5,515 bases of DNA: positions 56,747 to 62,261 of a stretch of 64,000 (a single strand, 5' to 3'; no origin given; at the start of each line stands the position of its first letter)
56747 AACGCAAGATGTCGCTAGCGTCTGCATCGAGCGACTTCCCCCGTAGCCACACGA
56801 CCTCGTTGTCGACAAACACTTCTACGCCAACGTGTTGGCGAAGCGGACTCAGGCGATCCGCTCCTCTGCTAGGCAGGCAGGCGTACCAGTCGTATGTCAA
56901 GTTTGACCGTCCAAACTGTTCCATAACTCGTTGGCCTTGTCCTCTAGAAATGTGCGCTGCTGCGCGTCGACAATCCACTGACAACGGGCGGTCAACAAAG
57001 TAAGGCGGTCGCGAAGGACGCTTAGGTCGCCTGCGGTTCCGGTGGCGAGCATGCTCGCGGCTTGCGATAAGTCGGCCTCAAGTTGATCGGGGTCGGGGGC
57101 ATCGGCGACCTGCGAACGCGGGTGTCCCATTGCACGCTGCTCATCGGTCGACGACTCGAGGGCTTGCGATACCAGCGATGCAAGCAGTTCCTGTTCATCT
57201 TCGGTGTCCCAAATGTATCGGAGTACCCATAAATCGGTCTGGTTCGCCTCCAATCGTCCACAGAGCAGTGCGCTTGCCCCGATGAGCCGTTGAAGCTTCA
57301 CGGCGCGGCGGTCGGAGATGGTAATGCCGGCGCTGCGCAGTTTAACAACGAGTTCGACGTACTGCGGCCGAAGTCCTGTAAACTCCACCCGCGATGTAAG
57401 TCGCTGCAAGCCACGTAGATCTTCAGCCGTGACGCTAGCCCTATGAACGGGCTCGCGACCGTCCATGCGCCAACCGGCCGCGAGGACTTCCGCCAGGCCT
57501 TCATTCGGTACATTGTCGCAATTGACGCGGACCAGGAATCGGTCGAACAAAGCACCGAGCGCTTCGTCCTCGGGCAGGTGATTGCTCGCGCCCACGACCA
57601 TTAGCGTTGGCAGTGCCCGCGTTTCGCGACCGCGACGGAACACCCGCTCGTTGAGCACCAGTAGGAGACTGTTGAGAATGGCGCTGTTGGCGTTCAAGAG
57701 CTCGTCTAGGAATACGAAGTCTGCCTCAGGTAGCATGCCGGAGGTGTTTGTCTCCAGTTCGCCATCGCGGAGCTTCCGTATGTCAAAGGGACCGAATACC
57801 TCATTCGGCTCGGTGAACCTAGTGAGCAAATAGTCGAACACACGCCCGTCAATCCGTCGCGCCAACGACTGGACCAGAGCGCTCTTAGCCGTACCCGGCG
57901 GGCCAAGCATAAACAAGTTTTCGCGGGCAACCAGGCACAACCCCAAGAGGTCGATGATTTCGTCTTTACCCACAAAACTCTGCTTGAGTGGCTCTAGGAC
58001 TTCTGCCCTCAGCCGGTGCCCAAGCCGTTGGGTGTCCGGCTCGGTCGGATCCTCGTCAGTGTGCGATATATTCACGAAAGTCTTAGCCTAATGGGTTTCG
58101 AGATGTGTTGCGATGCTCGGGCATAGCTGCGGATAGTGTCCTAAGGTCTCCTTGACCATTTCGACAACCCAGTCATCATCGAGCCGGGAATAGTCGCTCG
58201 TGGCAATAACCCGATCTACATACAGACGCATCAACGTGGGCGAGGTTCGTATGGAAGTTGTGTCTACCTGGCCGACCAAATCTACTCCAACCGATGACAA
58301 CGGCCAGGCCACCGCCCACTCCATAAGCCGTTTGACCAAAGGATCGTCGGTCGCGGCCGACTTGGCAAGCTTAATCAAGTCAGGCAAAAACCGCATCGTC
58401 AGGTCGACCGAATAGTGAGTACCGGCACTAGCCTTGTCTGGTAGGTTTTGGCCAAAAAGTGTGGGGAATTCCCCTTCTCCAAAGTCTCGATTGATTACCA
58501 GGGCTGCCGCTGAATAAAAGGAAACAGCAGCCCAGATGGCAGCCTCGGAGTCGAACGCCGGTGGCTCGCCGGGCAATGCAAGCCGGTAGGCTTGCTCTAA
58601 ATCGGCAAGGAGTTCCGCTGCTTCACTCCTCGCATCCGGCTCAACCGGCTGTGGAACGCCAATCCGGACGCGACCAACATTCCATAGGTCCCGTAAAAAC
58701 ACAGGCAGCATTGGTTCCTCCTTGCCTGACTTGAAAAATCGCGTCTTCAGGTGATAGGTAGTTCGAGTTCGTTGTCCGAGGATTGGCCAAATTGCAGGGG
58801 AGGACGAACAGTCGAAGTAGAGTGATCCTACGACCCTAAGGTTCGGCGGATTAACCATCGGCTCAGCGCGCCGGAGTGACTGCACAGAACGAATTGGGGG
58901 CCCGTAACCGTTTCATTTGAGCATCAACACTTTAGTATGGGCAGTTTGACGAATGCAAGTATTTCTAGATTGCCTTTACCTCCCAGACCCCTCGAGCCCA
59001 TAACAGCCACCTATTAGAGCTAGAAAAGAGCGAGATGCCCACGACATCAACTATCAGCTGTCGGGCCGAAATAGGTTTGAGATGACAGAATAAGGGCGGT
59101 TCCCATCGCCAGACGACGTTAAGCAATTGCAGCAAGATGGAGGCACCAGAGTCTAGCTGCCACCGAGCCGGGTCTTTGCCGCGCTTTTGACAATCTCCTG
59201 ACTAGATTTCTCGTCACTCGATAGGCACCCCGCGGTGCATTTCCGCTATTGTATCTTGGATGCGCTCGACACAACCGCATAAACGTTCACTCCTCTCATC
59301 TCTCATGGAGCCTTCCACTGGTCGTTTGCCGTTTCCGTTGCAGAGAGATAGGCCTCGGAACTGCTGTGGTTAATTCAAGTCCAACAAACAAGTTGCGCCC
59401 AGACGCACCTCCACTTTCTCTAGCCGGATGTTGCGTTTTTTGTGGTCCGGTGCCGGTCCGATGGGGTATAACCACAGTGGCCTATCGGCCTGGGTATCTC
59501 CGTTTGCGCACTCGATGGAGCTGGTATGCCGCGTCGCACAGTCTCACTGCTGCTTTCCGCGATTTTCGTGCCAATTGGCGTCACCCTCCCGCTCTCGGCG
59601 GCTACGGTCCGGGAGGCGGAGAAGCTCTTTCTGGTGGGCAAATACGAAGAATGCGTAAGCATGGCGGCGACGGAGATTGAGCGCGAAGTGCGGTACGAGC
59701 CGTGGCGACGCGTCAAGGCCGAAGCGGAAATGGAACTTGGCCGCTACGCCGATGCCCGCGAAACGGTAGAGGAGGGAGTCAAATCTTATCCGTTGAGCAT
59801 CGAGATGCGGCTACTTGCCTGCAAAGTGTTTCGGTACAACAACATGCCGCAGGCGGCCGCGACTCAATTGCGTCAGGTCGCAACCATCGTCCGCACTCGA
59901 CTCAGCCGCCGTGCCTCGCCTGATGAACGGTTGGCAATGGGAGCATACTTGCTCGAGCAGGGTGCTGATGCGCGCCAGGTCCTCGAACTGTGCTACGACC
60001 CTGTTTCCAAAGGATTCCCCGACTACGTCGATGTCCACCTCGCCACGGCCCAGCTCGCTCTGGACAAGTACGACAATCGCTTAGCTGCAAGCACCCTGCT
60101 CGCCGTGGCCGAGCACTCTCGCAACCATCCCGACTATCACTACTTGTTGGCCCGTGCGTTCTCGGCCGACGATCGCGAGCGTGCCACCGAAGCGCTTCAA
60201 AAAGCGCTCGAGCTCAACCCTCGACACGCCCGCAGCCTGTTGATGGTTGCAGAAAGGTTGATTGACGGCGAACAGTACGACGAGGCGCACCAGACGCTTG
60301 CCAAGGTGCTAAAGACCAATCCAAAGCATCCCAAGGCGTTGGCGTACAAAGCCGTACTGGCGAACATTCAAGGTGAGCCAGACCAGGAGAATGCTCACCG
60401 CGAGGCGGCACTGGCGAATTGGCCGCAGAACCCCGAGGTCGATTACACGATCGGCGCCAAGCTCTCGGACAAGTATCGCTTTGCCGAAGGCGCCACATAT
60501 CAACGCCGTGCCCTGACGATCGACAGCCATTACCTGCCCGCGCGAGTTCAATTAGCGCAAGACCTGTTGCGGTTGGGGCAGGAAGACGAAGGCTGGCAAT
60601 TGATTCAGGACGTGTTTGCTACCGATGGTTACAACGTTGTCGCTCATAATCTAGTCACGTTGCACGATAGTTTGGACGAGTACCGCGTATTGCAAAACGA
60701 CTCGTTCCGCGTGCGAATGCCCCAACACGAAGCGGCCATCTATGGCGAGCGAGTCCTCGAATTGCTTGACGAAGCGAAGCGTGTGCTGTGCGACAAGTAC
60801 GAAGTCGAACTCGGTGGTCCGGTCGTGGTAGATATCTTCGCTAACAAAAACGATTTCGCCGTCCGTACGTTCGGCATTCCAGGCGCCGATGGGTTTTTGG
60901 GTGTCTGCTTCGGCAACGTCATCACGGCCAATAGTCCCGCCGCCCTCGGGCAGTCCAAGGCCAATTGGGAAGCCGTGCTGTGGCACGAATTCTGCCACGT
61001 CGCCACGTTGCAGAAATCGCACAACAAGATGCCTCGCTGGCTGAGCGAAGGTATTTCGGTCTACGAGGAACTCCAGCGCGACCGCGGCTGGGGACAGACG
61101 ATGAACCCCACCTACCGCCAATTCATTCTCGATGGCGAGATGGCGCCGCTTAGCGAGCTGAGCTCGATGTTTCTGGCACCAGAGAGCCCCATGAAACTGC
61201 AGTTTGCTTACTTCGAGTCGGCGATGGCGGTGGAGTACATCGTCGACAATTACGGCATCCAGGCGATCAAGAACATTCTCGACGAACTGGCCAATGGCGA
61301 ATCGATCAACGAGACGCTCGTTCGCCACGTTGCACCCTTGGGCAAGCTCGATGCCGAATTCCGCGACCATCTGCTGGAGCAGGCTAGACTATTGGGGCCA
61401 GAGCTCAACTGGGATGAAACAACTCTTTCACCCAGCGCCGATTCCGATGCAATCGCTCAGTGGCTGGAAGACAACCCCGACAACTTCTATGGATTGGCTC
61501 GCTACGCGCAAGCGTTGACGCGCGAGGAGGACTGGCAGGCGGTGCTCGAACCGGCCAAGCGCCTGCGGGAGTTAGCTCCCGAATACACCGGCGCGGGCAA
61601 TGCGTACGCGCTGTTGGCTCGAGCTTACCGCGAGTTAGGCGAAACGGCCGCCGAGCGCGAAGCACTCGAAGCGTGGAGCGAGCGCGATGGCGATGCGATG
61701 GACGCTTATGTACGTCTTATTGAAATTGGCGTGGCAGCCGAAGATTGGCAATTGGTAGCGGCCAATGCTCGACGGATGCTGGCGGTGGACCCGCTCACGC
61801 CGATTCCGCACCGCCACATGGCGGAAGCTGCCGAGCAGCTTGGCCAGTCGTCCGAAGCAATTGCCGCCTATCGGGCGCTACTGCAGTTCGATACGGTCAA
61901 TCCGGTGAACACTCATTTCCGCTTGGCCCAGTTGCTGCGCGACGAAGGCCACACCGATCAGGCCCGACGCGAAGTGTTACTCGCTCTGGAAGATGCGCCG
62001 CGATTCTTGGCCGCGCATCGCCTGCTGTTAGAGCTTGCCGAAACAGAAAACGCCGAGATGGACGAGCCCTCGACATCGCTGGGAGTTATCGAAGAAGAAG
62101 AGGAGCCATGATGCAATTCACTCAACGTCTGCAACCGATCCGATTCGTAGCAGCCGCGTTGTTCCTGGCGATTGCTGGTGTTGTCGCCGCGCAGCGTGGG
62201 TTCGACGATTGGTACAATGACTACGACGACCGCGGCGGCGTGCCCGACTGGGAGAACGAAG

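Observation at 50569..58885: MoxR AAA+ ATPase operon with two ~960-aa beta-propeller/TPR-like proteins and two small unknowns: candidate uncharacterised MoxR-centred system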

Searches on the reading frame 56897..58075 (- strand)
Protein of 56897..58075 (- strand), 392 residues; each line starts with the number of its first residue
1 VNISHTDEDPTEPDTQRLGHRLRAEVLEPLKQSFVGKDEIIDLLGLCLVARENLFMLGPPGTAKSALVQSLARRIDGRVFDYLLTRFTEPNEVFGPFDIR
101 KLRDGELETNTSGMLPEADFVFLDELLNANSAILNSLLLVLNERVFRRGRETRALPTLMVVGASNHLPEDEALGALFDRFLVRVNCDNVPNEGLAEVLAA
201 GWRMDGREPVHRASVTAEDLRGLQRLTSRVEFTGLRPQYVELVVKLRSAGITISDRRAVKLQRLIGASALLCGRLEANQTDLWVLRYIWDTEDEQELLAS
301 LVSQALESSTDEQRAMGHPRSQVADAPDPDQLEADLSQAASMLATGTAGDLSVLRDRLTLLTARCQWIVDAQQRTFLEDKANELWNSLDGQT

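Call 4: search_protein_families(library=pfam, proteins=[window:56897-58075:-], max_evalue=1)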
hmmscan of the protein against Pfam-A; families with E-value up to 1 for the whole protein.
window:56897-58075:- (392 aa): 11 families
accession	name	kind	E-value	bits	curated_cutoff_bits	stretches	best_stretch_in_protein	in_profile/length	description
PF20030.5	bpMoxR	-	3.1e-100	333.8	27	1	21-224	2-204/205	MoxR domain in the MoxR-vWA-beta-propeller ternary systems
PF07728.20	AAA_5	-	1.7e-23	83.6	22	1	53-180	1-139/139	AAA domain (dynein-related subfamily)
PF17868.7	AAA_lid_8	-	8.5e-11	42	22.8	1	247-298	16-68/72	AAA lid domain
PF07726.17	AAA_3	-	5.5e-05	23.5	27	1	55-166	3-111/131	ATPase family associated with various cellular activities (AAA)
PF00004.35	AAA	-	0.00031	21.6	21.2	1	55-185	2-128/131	ATPase family associated with various cellular activities (AAA)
PF13191.12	AAA_16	-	0.00045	21.2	32.6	1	34-150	2-128/167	AAA ATPase domain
PF01078.27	Mg_chelatase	-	0.0028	17.5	20.3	1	35-72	6-43/207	Magnesium chelatase, subunit ChlI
PF12775.13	AAA_7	-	0.015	15.3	25.8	1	43-88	25-70/181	P-loop containing dynein motor region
PF01695.23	IstB_IS21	-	0.017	15.1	24.1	1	35-147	75-185/238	IstB-like ATP binding protein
PF00158.32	Sigma54_activat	-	0.064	13.4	20.2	1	113-173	87-150/168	Sigma-54 interaction domain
PF00519.23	PPV_E1_C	-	0.24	10.9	26.5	1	51-83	119-151/289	Papillomavirus helicase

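Call 5: search_protein_families(library=ncbifam, proteins=[window:56897-58075:-], max_evalue=1)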
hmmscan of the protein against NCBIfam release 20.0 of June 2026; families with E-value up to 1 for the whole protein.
window:56897-58075:- (392 aa): 9 families
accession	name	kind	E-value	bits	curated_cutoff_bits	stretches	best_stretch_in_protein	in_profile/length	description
NF010054.0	PRK13531.1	equivalog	8.4e-50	170.2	681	1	30-318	18-314/498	ATPase RavA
NF009067.0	PRK12402.1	equivalog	0.0081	15.2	317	1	32-86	15-71/340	replication factor C small subunit 2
TIGR00764.1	lon_rel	equivalog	0.025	13.2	516.6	1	30-106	16-90/608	ATP-dependent protease LonB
NF005304.0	PRK06835.1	equivalog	0.031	13.4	215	1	51-147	183-278/330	ATP-binding protein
NF005098.0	PRK06526.1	subfamily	0.062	12.7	296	1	35-73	92-131/266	transposase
NF038214.1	IS21_help_AAA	equivalog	0.11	12.2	200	1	49-126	88-160/232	IS21-like element helper ATPase IstB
NF006616.1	PRK09183.1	subfamily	0.16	11.3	300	1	35-74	83-123/253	IS21-like element helper ATPase IstB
NF003745.1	PRK05342.1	equivalog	0.28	10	359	1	49-76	107-134/418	ATP-dependent Clp protease ATP-binding subunit ClpX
TIGR02639.1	ClpA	equivalog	0.29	9.3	993.15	1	14-76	171-231/734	ATP-dependent Clp protease ATP-binding subunit ClpA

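Call 6: search_protein_families(library=padloc, proteins=[window:56897-58075:-], max_evalue=1)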
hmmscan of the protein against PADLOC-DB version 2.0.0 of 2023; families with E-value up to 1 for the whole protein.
window:56897-58075:- (392 aa): 2 families
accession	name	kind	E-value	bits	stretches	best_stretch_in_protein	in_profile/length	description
PDLC01994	RtcR_PspF1--CARF_AAA_HTH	-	0.0065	13.6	1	109-184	240-317/468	-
PDLC04232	IetA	-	0.028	11.8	1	47-75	112-140/330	-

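Call 79: search_dna_similar(query=window:56897-58075:-, collection=plasmids, mode=protein, max_evalue=1e-30, max_rows=15)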
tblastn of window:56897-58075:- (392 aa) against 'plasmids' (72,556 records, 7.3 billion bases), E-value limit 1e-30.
Records with a match: 21; places in all: 21; records where one place covers at least 80% of the query: 4.
Best place of each record, by identity: <60% 21.
By first word of the organism name: Brevibacillus 4; Escherichia 4; Photobacterium 2; Alicyclobacillus 2; Vibrio 2; Hymenobacter 1; Chondrinema 1; Methylobacterium 1; Embleya 1; Klebsiella 1; and 2 more.
By predicted mobility (MOB-suite, as given by PLSDB): non-mobilizable 20; mobilizable 1.
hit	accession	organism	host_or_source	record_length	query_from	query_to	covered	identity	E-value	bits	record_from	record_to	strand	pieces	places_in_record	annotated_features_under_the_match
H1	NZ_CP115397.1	Hymenobacter yonginensis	whole organism,freshwater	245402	30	388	92%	57.1%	1e-112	368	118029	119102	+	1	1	AAA family ATPase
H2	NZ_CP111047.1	Chondrinema litorale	Seaweed,red alga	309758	26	388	93%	51.2%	1e-105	348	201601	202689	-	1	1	AAA family ATPase | hypothetical protein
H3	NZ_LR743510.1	Methylobacterium bullatum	-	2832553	32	373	87%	40.9%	4e-50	188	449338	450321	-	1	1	none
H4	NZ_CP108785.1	Embleya sp. NBC_00888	-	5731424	33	305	70%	45.5%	1e-54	201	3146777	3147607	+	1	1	none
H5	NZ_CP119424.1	Photobacterium sp. DA100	-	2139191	11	390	97%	31.1%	2e-32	136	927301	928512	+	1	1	none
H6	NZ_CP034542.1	Brevibacillus marinus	sediment,marine sediment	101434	30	324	75%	37.2%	2e-37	151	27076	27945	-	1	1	AAA family ATPase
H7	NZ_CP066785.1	Alicyclobacillus sp. ALC3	cell culture,acid mine drainage sediment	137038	24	307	72%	37.2%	2e-32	136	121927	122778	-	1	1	AAA family ATPase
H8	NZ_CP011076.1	Brevibacillus laterosporus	Oryza sativa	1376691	12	309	76%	35.4%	2e-32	136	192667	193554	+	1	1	none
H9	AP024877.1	Vibrio halioticoli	-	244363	41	306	68%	39.4%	3e-36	147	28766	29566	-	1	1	record has no annotation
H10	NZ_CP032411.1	Brevibacillus laterosporus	single colony,Tattoo ink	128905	30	314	73%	36.7%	2e-36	148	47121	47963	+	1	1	AAA family ATPase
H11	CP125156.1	Klebsiella pneumoniae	-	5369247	46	316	69%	37.5%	1e-33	140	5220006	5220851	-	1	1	ravA: ATPase RavA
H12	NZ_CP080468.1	Alicyclobacillus acidoterrestris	Pure culture,soil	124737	30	307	71%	36.4%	4e-33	138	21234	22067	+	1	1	AAA family ATPase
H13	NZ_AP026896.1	Aeromonas caviae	Microbe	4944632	52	304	65%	39.9%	3e-31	133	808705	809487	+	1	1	none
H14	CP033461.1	Brevibacillus laterosporus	cabbage,whole organism,cabbage seeds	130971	30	304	70%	36.2%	5e-35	144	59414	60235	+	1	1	AAA family ATPase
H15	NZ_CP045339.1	Vibrio sp. THAF190c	pure culture,Surface of a polyethylene ...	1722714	42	315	70%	36.3%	1e-31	134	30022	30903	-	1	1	none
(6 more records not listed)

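Call 80: get_annotated_region(hit=H1, flank=9000)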
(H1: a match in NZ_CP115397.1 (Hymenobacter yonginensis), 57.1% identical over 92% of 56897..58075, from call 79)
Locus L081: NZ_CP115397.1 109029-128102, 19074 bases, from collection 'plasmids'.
description: Hymenobacter yonginensis strain KCTC 22745 plasmid unnamed2, complete sequence
organism: Hymenobacter yonginensis (NCBI taxid 748197)
taxonomy: Bacteria; Bacteroidota; Cytophagia; Cytophagales; Hymenobacteraceae; Hymenobacter; Hymenobacter yonginensis
host: -; source: whole organism,freshwater; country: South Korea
typing (MOB-suite, as given by PLSDB): non-mobilizable
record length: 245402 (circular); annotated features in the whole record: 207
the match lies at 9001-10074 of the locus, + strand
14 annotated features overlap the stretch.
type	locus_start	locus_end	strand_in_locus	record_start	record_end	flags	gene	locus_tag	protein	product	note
CDS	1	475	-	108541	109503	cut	-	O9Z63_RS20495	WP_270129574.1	site-specific integrase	GO:0015074 - DNA integration [Evidence IEA]; GO:0006310 - DNA recombination [Evidence IEA]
CDS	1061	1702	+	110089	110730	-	-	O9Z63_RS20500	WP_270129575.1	2Fe-2S iron-sulfur cluster-binding protein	-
CDS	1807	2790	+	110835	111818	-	-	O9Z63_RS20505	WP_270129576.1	xanthine dehydrogenase family protein subunit M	-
CDS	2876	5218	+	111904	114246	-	-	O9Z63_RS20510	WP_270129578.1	xanthine dehydrogenase family protein molybdopterin-binding subunit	-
CDS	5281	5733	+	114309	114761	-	-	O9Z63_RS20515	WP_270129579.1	cyclophilin-like fold protein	-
CDS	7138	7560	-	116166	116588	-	-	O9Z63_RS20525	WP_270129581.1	hypothetical protein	-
CDS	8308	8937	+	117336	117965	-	-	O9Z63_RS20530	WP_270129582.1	hypothetical protein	-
CDS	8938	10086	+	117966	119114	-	-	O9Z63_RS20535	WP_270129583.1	AAA family ATPase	-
CDS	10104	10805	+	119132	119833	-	-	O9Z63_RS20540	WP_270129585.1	hypothetical protein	-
CDS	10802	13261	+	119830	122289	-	-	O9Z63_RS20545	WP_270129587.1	hypothetical protein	-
CDS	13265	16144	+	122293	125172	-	-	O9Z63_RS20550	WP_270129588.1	hypothetical protein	-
CDS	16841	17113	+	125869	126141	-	-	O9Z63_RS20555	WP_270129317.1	hypothetical protein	-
CDS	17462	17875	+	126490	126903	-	-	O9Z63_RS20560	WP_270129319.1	hypothetical protein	-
CDS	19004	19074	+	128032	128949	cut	-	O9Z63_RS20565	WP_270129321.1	glycosyltransferase family 2 protein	-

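Call 91: search_protein_families(library=phrogs, proteins=[window:56897-58075:-], max_evalue=0.01)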
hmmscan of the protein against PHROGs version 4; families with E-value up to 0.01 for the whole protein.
window:56897-58075:- (392 aa): 6 families
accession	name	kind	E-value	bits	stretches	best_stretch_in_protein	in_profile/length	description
phrog_19600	-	other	8.1e-57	194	1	27-297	57-332/447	ATPase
phrog_20895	-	other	5e-17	62.6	1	34-182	37-191/586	ATPase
phrog_26492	-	other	5.3e-12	46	1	26-186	24-190/618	ATPase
phrog_1297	-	other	1.9e-07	31.4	1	39-165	13-144/356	ATPase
phrog_249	-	moron, auxiliary metabolic gene and host takeover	0.00067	20.1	1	27-165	105-244/380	porphyrin biosynthesis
phrog_16448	-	other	0.00094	18.5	1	50-188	449-593/680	ATPase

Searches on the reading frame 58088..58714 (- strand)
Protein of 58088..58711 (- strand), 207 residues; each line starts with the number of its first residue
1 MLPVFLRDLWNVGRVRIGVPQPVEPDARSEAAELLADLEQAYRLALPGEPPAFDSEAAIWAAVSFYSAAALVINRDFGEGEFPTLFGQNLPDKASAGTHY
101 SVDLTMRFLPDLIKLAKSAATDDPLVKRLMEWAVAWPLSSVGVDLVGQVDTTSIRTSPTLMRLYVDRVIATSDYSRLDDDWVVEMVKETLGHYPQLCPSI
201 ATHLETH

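Call 48: search_solved_structures(query=A3, max_evalue=10)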
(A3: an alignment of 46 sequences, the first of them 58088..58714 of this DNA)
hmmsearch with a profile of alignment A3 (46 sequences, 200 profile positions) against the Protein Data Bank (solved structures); distinct sequences matched with E-value up to 10: 4.
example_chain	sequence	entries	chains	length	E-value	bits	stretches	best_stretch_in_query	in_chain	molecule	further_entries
2rmf_A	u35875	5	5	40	0.58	13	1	97-119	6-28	Urocortin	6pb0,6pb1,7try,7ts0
3s6h_A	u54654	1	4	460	0.87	12.4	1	123-188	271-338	N-acetylglutamate kinase / N-acetylglutamate synthase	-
3s7y_A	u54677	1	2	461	0.87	12.4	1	123-188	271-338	N-acetylglutamate kinase / N-acetylglutamate synthase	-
9fcm_A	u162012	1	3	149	1.1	12.1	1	38-93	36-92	Single-domain antibody R3DC23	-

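Call 91: search_protein_families(library=phrogs, proteins=[window:58088-58711:-], max_evalue=0.01)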
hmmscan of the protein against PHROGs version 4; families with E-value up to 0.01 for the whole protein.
window:58088-58711:- (207 aa): 0 families

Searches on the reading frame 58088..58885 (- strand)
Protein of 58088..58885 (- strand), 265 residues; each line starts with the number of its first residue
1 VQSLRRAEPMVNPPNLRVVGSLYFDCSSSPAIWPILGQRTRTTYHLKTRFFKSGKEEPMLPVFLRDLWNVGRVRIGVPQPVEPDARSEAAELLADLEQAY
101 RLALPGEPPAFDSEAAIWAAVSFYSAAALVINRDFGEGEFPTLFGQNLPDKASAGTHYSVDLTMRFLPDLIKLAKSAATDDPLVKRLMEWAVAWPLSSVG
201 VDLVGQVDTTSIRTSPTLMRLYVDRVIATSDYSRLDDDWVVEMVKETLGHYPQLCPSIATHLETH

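Call 4: search_protein_families(library=pfam, proteins=[window:58088-58885:-], max_evalue=1)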
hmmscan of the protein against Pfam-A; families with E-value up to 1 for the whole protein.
window:58088-58885:- (265 aa): 1 family
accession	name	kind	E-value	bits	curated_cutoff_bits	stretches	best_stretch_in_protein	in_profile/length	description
PF19920.4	bpX4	-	2.2e-52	178.1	27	1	61-256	3-199/202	MoxR-vWA-beta-propeller ternary system domain bpX4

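Call 5: search_protein_families(library=ncbifam, proteins=[window:58088-58885:-], max_evalue=1)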
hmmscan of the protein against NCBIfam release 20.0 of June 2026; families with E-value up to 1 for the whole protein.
window:58088-58885:- (265 aa): 0 families

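Call 6: search_protein_families(library=padloc, proteins=[window:58088-58885:-], max_evalue=1)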
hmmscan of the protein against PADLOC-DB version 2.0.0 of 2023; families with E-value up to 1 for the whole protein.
window:58088-58885:- (265 aa): 0 families

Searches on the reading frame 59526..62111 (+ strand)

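Call 55: search_protein_families(library=pfam, proteins=[window:59526-62111:+], max_evalue=0.01)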
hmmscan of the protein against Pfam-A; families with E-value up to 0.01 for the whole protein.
window:59526-62111:+ (861 aa): 15 families
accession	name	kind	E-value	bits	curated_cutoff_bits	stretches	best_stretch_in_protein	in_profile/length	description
PF13428.12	TPR_14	-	1.5e-16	59.7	23.5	1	63-99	6-42/44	Tetratricopeptide repeat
PF14559.12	TPR_19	-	1.7e-16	60.8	25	1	212-276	2-66/68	Tetratricopeptide repeat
PF13181.12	TPR_8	-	2.9e-11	43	25.7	0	765-789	7-31/34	Tetratricopeptide repeat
PF13431.12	TPR_17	-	1.1e-10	41.3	24.4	0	224-256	2-34/34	Tetratricopeptide repeat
PF13485.12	Peptidase_MA_2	-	1.3e-09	38.6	32.4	1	480-599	64-181/201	Peptidase MA superfamily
PF07719.23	TPR_2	-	3.6e-09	36.5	27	0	203-234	2-34/34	Tetratricopeptide repeat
PF23914.1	TPR_CcmH_CycH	-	3.7e-08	33.8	42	1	206-286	55-138/158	Cytochrome c-type biogenesis protein H TPR domain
PF13432.12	TPR_16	-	4.4e-08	33.9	32.7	1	242-303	4-65/65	Tetratricopeptide repeat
PF12895.13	ANAPC3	-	5.7e-08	33.4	27.2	1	188-260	11-81/82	Anaphase-promoting complex, cyclosome, subunit 3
PF00515.34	TPR_1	-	3.2e-05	24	27.8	0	216-234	16-34/34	Tetratricopeptide repeat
PF13174.12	TPR_6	-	0.00013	22.8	26.3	0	765-787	6-28/33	Tetratricopeptide repeat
PF22860.2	DUF7017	-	0.00032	21.1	27.5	1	169-269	4-105/141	Domain of unknown function (DUF7017)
PF25063.1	ARM_TT21_C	-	0.00048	20.5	35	1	187-315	40-172/209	Tetratricopeptide repeat protein 21 C-terminal ARM domain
PF13371.12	TPR_9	-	0.00088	19.7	35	0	736-786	6-56/73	Tetratricopeptide repeat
PF25064.1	ARM_TT21_5th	-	0.0017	19.1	27.8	0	238-301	4-67/117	TT21 fifth ARM repeats domain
